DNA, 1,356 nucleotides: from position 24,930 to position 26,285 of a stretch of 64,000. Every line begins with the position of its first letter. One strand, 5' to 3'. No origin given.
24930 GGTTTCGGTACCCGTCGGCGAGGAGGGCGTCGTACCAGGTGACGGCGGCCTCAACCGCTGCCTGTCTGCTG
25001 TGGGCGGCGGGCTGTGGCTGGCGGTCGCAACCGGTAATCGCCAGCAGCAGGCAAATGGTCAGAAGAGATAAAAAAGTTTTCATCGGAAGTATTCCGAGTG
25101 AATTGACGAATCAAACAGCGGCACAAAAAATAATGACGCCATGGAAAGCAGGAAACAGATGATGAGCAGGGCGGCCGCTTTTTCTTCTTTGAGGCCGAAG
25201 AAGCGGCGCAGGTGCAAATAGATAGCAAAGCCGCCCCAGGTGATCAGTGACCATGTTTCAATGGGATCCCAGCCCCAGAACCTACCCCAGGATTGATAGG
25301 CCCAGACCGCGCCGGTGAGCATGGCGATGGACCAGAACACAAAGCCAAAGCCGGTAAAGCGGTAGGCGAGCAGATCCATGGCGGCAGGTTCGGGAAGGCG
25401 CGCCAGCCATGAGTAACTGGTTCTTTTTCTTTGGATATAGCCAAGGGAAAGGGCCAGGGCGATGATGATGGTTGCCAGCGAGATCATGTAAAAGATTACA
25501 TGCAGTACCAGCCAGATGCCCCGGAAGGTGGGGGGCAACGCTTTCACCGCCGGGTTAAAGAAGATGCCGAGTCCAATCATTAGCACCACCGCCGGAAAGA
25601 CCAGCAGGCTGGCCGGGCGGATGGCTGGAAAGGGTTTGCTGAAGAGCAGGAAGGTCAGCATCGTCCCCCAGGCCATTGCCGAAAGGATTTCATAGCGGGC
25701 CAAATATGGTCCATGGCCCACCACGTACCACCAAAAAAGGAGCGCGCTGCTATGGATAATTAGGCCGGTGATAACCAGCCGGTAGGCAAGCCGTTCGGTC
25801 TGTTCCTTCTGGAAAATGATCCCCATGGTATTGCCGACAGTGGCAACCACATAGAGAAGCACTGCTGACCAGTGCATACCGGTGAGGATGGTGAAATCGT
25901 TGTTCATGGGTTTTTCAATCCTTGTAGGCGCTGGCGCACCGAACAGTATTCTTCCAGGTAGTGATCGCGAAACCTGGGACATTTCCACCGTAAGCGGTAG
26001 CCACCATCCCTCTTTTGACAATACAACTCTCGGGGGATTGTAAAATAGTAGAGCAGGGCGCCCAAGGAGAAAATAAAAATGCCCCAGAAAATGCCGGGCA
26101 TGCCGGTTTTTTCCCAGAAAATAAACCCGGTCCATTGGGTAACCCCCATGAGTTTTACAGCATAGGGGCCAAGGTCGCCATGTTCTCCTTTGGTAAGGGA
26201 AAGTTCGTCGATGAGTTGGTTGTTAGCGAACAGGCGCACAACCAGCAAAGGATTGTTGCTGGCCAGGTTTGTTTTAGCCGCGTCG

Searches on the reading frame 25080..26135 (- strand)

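Call 21: search_protein_families(library=pfam, proteins=[window:25080-26135:-], max_evalue=0.00001)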
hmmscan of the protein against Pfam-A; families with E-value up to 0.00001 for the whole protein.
window:25080-26135:- (351 aa): 1 family
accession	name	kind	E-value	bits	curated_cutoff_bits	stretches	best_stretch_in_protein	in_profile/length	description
PF01578.25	Cytochrom_C_asm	-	2.8e-33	115.8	29.9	1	148-346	5-212/212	Cytochrome C assembly protein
